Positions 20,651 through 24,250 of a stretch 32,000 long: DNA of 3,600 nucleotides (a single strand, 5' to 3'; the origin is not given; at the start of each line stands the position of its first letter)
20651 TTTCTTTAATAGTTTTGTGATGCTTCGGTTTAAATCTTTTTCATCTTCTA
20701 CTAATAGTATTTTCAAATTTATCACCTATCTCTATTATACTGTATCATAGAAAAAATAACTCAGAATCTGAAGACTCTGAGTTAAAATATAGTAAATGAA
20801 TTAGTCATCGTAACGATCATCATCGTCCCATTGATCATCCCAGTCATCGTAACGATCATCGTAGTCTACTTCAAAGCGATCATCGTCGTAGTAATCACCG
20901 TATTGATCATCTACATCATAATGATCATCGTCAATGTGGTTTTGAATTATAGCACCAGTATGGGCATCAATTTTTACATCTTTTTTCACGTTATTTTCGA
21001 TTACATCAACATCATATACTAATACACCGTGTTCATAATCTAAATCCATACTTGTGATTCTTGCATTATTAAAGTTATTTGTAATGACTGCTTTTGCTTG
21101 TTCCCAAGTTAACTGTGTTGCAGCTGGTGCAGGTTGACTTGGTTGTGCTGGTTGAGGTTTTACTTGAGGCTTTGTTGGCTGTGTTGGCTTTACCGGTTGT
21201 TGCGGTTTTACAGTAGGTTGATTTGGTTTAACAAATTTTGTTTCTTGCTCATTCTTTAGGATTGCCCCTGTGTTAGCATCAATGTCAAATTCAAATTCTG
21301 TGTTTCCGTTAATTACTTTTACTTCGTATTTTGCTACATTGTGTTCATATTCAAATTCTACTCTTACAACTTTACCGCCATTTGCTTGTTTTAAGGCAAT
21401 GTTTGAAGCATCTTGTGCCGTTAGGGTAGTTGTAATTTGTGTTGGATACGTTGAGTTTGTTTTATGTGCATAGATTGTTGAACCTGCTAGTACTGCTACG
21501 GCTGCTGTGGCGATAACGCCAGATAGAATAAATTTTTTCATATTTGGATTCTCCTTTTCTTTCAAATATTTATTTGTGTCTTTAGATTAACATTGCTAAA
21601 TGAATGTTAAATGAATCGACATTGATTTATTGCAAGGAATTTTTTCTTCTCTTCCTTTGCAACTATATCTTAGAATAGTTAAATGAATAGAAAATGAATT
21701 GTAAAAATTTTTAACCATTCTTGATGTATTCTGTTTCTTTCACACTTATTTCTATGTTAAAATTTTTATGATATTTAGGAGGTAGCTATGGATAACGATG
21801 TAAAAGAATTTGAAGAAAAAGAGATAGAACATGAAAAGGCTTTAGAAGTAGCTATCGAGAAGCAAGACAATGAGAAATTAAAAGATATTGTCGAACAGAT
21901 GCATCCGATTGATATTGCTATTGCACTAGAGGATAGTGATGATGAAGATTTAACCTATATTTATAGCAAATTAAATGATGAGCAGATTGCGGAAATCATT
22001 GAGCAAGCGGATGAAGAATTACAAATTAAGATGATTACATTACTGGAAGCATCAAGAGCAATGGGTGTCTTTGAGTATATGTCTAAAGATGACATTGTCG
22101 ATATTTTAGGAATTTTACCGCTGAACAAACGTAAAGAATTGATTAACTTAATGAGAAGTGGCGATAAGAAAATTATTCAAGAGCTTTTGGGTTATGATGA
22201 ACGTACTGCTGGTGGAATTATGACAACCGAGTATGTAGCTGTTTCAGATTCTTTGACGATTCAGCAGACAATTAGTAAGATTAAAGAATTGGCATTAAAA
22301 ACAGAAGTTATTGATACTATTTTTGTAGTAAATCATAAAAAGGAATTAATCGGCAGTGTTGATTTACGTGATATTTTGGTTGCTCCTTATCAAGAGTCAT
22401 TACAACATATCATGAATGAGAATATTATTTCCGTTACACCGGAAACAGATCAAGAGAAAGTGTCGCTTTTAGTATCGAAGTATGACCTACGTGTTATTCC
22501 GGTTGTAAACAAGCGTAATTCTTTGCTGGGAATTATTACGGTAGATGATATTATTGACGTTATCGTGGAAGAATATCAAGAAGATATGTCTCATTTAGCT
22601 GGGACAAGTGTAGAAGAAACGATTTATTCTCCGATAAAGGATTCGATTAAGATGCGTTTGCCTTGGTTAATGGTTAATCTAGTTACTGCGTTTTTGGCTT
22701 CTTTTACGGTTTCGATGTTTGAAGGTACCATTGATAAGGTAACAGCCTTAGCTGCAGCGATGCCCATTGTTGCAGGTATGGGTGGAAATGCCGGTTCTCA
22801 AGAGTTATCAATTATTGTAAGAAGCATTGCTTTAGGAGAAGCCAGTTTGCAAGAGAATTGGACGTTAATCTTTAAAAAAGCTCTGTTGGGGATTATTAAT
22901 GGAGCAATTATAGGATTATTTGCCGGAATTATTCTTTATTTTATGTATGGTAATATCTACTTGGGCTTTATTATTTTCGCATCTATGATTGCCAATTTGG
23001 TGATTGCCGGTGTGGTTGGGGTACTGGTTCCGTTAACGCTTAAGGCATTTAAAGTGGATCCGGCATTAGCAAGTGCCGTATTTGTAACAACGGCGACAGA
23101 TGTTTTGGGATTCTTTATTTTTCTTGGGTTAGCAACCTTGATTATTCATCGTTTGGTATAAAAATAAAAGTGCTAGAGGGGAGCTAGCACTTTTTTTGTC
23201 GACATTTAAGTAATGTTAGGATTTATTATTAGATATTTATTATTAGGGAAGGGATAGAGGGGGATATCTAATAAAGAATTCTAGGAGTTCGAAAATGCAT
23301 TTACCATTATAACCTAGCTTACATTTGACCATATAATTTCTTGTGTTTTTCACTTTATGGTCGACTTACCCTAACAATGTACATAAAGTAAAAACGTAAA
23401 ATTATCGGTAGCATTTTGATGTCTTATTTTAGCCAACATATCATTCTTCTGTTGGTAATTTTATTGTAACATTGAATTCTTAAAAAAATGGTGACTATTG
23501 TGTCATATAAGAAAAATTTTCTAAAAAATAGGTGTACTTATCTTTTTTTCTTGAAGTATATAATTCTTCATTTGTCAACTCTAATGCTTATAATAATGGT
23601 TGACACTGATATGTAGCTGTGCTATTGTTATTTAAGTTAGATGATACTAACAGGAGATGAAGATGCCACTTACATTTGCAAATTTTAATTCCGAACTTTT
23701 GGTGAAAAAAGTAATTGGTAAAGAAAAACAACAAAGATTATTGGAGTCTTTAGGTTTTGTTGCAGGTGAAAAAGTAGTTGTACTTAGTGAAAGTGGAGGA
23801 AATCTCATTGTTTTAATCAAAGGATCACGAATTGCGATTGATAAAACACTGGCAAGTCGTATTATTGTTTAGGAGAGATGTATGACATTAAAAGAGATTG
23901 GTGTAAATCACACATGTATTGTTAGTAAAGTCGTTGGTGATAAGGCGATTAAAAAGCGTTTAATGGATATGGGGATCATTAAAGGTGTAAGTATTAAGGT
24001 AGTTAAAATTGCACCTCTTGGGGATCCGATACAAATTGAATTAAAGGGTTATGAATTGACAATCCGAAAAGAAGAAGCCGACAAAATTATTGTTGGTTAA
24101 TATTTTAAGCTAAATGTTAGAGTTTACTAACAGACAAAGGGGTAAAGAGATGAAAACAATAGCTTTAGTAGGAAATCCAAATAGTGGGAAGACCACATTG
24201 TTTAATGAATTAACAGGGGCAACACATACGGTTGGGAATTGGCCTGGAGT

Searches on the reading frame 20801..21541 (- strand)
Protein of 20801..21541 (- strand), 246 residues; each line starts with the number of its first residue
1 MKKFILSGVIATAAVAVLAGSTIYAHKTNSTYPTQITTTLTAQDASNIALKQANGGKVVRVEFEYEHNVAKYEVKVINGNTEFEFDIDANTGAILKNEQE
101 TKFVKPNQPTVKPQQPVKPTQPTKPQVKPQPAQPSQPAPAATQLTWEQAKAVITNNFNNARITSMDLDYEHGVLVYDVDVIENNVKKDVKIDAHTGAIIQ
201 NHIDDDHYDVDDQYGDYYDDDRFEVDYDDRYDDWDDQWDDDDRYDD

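Call 9: search_protein_families(library=pfam, proteins=[window:20801-21541:-])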
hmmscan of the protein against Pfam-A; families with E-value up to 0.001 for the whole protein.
window:20801-21541:- (246 aa): 1 family
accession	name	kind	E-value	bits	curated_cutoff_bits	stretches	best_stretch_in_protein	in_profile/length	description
PF03413.25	PepSY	-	1.3e-22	80.3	24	2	40-96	2-58/60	Peptidase propeptide and YPEB domain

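Call 37: search_protein_families(library=ncbifam, proteins=[window:20801-21541:-], max_evalue=0.00001)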
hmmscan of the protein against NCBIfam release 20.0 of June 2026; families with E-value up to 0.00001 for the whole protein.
window:20801-21541:- (246 aa): 1 family
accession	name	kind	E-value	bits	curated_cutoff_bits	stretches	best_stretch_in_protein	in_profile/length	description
NF051432.1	PepSY_MTB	domain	1.4e-12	48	60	1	2-80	5-80/101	PepSY domain-containing protein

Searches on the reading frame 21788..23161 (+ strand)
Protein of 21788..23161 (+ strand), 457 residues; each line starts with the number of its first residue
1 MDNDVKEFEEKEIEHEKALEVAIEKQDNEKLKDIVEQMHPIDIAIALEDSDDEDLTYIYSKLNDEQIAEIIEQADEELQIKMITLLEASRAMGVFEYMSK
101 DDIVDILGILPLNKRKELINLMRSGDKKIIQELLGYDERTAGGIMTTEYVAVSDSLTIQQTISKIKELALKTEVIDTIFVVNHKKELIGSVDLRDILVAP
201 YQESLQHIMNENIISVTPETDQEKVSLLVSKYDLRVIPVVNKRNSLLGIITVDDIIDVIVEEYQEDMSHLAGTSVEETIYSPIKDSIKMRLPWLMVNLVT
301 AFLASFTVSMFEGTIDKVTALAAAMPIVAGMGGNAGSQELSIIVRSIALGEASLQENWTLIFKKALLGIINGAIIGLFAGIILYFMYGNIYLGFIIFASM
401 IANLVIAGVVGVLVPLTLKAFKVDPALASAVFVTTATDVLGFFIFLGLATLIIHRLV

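Call 9: search_protein_families(library=pfam, proteins=[window:21788-23161:+])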
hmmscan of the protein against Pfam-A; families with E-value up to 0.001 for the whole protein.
window:21788-23161:+ (457 aa): 3 families
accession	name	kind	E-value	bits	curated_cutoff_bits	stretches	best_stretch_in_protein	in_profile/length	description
PF01769.21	MgtE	-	3.7e-34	118.1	27.6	1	325-448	1-125/125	Divalent cation transporter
PF03448.22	MgtE_N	-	3e-19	69.9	25.9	1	38-138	1-101/102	MgtE intracellular N domain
PF00571.33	CBS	-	7.4e-17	61.9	24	2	207-260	3-56/57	CBS domain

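Call 16: find_encoding_contigs(protein=window:21788-23161:+, flank=10000, max_places=10)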
Protein window:21788-23161:+ (457 aa): 3 contigs read that carry it; 3 places shown.
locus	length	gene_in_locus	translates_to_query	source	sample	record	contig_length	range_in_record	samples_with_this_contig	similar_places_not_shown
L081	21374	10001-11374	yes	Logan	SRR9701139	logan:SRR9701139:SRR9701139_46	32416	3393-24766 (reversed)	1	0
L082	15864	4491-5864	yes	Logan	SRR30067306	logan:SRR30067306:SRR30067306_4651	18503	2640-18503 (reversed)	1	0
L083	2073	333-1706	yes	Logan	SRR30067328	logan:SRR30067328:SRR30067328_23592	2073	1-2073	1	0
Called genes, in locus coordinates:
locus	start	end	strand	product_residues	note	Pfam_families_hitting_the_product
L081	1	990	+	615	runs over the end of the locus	-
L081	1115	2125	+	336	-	PF00044:Gp_dh_N, PF02800:Gp_dh_C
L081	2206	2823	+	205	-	PF03703:bPH_2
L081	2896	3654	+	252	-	-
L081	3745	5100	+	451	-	PF00483:NTP_transferase, PF01128:IspD, PF12804:NTP_transf_3, PF25084:LbH_EIF2B, PF25087:GMPPB_C, PF00132:Hexapep (weak), PF25087:GMPPB_C (weak), PF00132:Hexapep, +2 more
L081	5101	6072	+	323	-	PF13793:Pribosyltran_N, PF00156:Pribosyltran, PF14572:Pribosyl_synth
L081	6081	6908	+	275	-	-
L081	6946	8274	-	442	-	PF00672:HAMP (weak), PF00512:HisKA, PF02518:HATPase_c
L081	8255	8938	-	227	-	PF00072:Response_reg, PF00486:Trans_reg_C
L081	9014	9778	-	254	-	PF03413:PepSY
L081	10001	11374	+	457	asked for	PF03448:MgtE_N, PF00571:CBS, PF01769:MgtE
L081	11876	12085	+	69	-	PF04023:FeoA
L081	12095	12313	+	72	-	PF04023:FeoA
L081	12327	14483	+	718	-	PF01926:MMR_HSR1, PF02421:FeoB_N, PF09439:SRPRB (weak), PF17910:FeoB_Cyto, PF07670:Gate, PF07664:FeoB_C, PF07670:Gate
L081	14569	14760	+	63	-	-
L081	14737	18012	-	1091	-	PF00580:UvrD-helicase, PF13245:AAA_19, PF13361:UvrD_C, PF13538:UvrD_C_2 (faint)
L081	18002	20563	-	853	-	PF12705:PDDEXK_1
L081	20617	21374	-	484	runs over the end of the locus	PF22564:HAAS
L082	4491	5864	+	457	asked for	PF03448:MgtE_N, PF00571:CBS, PF01769:MgtE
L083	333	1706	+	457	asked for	PF03448:MgtE_N, PF00571:CBS, PF01769:MgtE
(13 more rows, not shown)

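Call 30: find_homologous_proteins(query=window:21788-23161:+, max_evalue=1e-60)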
Query window:21788-23161:+ (457 aa): 7430 proteins with E <= 1e-60 among 8000 candidates; the best 120 are listed.
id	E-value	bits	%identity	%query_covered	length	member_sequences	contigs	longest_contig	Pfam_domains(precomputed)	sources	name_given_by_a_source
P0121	8.6e-282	952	100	100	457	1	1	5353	PF01769.22,PF00571.34,PF03448.23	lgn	-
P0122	1.0e-280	949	99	100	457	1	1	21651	PF01769.22,PF00571.34,PF03448.23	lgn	-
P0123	1.0e-276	935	97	100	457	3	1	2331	PF01769.22,PF00571.34,PF03448.23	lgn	-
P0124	2.9e-191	654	68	95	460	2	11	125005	PF01769.22,PF00571.34,PF03448.23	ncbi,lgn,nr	ncbi:MAG: magnesium transporter [Tissierellia bacterium]|nr:magnesium transporter [Tissierellia bact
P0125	1.4e-186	638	66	95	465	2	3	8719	PF01769.22,PF00571.34,PF03448.23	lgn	-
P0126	3.0e-174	598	63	96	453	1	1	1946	PF01769.22,PF00571.34,PF03448.23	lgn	-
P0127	8.4e-174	596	63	95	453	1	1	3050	PF01769.22,PF00571.34,PF03448.23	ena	-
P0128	9.9e-174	596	63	96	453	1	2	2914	PF01769.22,PF00571.34,PF03448.23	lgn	-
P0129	9.9e-174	596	63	96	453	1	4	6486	PF01769.22,PF00571.34,PF03448.23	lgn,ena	-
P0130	5.5e-173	594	63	96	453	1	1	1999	PF01769.22,PF00571.34,PF03448.23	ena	-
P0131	6.8e-173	593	63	95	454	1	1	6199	PF01769.22,PF00571.34,PF03448.23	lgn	-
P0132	2.4e-171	588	61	95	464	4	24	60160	PF01769.22,PF00571.34,PF03448.23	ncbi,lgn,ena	-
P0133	3.7e-171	588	63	95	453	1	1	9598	PF01769.22,PF00571.34,PF03448.23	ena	-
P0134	5.6e-171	587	63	95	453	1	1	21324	PF01769.22,PF00571.34,PF03448.23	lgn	-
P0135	8.1e-171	587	62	98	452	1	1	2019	PF01769.22,PF00571.34,PF03448.23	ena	-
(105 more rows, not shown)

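Call 31: find_encoding_contigs(protein=P0123, flank=6000, max_places=3)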
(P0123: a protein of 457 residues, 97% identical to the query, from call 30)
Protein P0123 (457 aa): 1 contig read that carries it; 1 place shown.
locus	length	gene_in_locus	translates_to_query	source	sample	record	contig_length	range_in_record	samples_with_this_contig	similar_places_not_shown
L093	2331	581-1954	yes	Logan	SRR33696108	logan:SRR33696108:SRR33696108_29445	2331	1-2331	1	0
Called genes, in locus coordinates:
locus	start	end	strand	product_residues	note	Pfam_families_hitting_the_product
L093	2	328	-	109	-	?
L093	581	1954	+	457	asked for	PF03448:MgtE_N, PF00571:CBS, PF01769:MgtE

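Call 32: find_encoding_contigs(protein=P0124, flank=6000, max_places=3)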
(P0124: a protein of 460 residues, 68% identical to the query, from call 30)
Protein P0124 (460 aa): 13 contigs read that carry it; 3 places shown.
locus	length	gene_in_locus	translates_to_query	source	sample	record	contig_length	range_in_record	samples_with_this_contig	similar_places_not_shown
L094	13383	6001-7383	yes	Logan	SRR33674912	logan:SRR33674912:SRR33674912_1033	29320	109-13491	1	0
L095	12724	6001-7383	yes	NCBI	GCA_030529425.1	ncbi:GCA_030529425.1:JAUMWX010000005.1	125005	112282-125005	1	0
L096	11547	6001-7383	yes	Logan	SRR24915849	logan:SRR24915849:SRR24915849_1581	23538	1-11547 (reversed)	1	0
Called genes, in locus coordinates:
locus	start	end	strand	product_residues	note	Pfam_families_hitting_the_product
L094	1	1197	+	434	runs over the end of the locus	?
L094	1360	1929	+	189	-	PF05198:IF3_N, PF00707:IF3_C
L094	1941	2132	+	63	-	PF01632:Ribosomal_L35p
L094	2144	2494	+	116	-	PF00453:Ribosomal_L20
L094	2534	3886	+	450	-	PF02386:TrkH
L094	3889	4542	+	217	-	PF02254:TrkA_N, PF03446:NAD_binding_2 (faint), PF03807:F420_oxidored (weak), PF02080:TrkA_C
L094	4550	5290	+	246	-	PF22435:MRM3-like_sub_bind, PF00588:SpoU_methylase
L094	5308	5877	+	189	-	-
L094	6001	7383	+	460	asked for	PF03448:MgtE_N, PF00571:CBS, PF01769:MgtE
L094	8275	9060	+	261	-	PF00702:Hydrolase (faint), PF08282:Hydrolase_3, PF05116:S6PP (weak)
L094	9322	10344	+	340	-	PF02912:Phe_tRNA-synt_N, PF01409:tRNA-synt_2d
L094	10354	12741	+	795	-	PF01588:tRNA_bind, PF03483:B3_4, PF03484:B5, PF17759:tRNA_synthFbeta, PF03147:FDX-ACB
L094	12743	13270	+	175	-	PF05164:ZapA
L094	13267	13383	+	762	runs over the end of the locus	PF01136:Peptidase_U32, PF12392:DUF3656, PF01136:Peptidase_U32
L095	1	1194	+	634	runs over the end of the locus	PF02824:TGS, PF07973:tRNA_SAD, PF00587:tRNA-synt_2b, PF03129:HGTP_anticodon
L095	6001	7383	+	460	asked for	PF03448:MgtE_N, PF00571:CBS, PF01769:MgtE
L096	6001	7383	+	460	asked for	PF03448:MgtE_N, PF00571:CBS, PF01769:MgtE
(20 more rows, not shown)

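Call 33: find_encoding_contigs(protein=P0122, flank=6000, max_places=2)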
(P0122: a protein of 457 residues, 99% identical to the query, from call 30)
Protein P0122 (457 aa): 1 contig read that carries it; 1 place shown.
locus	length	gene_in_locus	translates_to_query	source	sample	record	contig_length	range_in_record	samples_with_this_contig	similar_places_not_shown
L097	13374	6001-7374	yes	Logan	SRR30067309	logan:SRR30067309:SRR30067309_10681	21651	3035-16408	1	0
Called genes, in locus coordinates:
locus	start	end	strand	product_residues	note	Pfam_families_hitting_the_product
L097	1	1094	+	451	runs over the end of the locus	PF00483:NTP_transferase, PF01128:IspD, PF12804:NTP_transf_3, PF25084:LbH_EIF2B, PF25087:GMPPB_C, PF00132:Hexapep (weak), PF25087:GMPPB_C (weak), PF00132:Hexapep, +2 more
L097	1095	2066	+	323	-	PF13793:Pribosyltran_N, PF00156:Pribosyltran, PF14572:Pribosyl_synth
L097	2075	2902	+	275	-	-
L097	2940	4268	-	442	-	PF00672:HAMP (weak), PF00512:HisKA, PF02518:HATPase_c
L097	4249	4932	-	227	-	PF00072:Response_reg, PF00486:Trans_reg_C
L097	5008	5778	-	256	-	PF03413:PepSY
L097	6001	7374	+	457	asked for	PF03448:MgtE_N, PF00571:CBS, PF01769:MgtE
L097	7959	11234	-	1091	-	PF00580:UvrD-helicase, PF13245:AAA_19, PF13361:UvrD_C, PF13538:UvrD_C_2 (faint)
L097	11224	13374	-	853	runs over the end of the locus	PF12705:PDDEXK_1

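Call 37: search_protein_families(library=ncbifam, proteins=[window:21788-23161:+], max_evalue=0.00001)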
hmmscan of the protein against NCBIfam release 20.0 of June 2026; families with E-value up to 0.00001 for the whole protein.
window:21788-23161:+ (457 aa): 9 families
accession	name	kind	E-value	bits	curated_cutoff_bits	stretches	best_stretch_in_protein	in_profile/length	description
TIGR00400.1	mgtE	equivalog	5.2e-101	338.6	232.75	1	20-455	12-449/450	magnesium transporter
NF038279.1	TF_CBS_SpxR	exception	1.2e-11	44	600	1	156-268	203-314/427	CBS-HotDog domain-containing transcription factor SpxR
NF053603.1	HhpR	exception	4.1e-09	36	520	1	145-260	7-118/282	CBS domain-containing high hydrostatic pressure regulator HhpR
TIGR01302.1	IMP_dehydrog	equivalog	5.5e-09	35.4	481.5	1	153-258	88-199/450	IMP dehydrogenase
NF041552.1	TF_PrdR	equivalog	6.1e-09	34.7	795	1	140-268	7-134/577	sigma-54 dependent transcriptional regulator PrdR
TIGR01186.1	proV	subfamily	1.1e-07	31.3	326.6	1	145-261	248-359/363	betaine/proline/choline family ABC transporter ATP-binding protein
NF041630.1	CBS_CbpB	equivalog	7.5e-07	29.1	125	1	209-281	17-89/143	cyclic-di-AMP-binding protein CbpB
NF005869.0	PRK07807.1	equivalog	2.7e-06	26.7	549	1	156-330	102-274/479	GuaB1 family IMP dehydrogenase-related protein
NF011449.0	PRK14869.2-5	equivalog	3.3e-06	26.4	411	1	205-270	69-135/451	putative manganese-dependent inorganic diphosphatase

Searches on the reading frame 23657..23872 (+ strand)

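Call 9: search_protein_families(library=pfam, proteins=[window:23657-23872:+])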
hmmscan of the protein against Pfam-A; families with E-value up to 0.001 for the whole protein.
window:23657-23872:+ (71 aa): 1 family
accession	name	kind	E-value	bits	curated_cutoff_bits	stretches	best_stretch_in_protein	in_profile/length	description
PF04023.20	FeoA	-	1.6e-11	44.5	23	1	3-71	1-72/74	FeoA domain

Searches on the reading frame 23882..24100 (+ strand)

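Call 9: search_protein_families(library=pfam, proteins=[window:23882-24100:+])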
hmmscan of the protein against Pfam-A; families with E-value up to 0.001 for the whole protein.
window:23882-24100:+ (72 aa): 1 family
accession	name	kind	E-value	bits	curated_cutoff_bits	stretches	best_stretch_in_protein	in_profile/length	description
PF04023.20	FeoA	-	1.6e-21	76.6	23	1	1-71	1-72/74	FeoA domain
